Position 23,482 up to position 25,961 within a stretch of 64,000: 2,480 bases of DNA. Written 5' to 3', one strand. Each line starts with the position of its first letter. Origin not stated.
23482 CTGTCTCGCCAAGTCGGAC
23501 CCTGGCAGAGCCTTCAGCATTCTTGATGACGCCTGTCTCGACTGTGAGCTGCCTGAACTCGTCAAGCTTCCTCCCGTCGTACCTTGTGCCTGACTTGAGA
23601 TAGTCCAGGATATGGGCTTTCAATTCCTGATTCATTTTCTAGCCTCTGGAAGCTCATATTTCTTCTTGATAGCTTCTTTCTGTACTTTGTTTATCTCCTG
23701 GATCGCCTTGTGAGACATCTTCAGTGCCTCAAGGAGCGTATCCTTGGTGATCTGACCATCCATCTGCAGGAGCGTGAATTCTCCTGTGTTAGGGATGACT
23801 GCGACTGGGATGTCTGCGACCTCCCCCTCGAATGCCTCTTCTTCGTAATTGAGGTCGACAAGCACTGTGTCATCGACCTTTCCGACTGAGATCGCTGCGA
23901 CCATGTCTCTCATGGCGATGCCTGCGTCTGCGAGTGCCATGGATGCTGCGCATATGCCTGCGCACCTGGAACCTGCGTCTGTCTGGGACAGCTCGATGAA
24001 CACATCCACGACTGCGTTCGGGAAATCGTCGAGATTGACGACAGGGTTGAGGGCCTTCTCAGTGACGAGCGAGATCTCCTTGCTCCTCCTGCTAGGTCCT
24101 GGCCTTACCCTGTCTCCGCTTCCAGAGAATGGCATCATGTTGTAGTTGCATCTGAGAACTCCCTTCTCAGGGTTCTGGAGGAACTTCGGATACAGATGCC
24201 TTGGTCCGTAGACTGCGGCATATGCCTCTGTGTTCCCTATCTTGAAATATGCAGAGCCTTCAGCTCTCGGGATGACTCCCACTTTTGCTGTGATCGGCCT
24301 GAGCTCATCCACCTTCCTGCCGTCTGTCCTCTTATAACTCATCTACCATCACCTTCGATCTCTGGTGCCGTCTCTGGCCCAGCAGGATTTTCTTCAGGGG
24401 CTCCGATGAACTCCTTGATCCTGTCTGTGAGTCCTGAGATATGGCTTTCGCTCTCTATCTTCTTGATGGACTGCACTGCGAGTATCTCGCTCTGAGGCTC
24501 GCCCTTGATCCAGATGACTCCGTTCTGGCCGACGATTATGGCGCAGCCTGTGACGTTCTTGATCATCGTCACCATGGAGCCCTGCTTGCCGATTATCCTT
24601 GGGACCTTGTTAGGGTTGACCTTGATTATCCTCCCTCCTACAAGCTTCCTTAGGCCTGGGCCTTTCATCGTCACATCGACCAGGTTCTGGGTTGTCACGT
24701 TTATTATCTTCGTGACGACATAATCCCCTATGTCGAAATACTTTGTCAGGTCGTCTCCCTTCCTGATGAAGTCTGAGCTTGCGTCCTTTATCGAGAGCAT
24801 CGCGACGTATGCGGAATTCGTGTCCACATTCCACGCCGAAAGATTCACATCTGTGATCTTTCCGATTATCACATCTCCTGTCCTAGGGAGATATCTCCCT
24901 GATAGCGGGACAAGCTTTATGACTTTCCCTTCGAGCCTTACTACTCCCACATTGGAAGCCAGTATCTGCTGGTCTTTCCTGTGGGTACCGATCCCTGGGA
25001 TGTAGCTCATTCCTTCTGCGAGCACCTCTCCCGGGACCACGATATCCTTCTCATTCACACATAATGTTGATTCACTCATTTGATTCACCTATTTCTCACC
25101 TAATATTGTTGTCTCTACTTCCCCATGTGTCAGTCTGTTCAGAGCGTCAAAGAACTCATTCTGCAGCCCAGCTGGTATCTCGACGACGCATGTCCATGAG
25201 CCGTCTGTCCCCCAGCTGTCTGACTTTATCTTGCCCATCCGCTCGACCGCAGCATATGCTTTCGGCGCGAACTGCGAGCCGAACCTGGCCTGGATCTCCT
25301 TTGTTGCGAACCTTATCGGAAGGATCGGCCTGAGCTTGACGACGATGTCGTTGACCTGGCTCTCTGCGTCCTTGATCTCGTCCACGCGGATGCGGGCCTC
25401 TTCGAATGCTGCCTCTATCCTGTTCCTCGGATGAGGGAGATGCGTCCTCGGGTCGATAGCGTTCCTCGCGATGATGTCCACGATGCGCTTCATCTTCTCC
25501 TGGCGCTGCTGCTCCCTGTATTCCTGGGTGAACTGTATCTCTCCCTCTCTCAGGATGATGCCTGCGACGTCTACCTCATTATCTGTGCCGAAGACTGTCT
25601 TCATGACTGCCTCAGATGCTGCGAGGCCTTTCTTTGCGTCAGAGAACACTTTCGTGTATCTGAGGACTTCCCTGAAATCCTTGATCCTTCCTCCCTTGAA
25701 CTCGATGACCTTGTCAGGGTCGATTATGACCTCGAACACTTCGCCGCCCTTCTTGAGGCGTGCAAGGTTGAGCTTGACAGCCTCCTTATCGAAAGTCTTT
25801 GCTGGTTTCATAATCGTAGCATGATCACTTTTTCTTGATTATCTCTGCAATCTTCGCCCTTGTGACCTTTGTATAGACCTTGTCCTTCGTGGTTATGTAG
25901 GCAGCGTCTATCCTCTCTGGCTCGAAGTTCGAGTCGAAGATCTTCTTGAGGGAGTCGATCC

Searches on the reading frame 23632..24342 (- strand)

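Call 22: search_protein_families(library=pfam, proteins=[window:23632-24342:-], max_evalue=0.00001)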
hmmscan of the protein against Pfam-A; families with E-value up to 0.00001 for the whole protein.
window:23632-24342:- (236 aa): 2 families
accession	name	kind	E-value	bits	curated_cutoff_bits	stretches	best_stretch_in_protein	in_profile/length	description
PF01138.27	RNase_PH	-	5.3e-31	108.2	25.5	1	13-142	1-129/130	3' exoribonuclease family, domain 1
PF03725.20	RNase_PH_C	-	2.4e-15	56.7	20.8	1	146-213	1-67/67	3' exoribonuclease family, domain 2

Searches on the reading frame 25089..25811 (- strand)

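Call 22: search_protein_families(library=pfam, proteins=[window:25089-25811:-], max_evalue=0.00001)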
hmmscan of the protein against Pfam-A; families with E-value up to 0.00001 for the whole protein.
window:25089-25811:- (240 aa): 3 families
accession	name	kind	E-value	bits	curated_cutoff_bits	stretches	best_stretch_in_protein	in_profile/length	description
PF01172.24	SBDS_N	-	1.6e-22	79.6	24.6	1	16-99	4-87/88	Shwachman-Bodian-Diamond syndrome (SBDS) N-terminal domain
PF09377.16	SBDS_domain_II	-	2.5e-20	72.6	27.2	1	108-169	1-62/62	SBDS protein, domain II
PF20268.4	SBDS_C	-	1.8e-15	57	27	1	179-237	9-69/71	SBDS protein, C-terminal domain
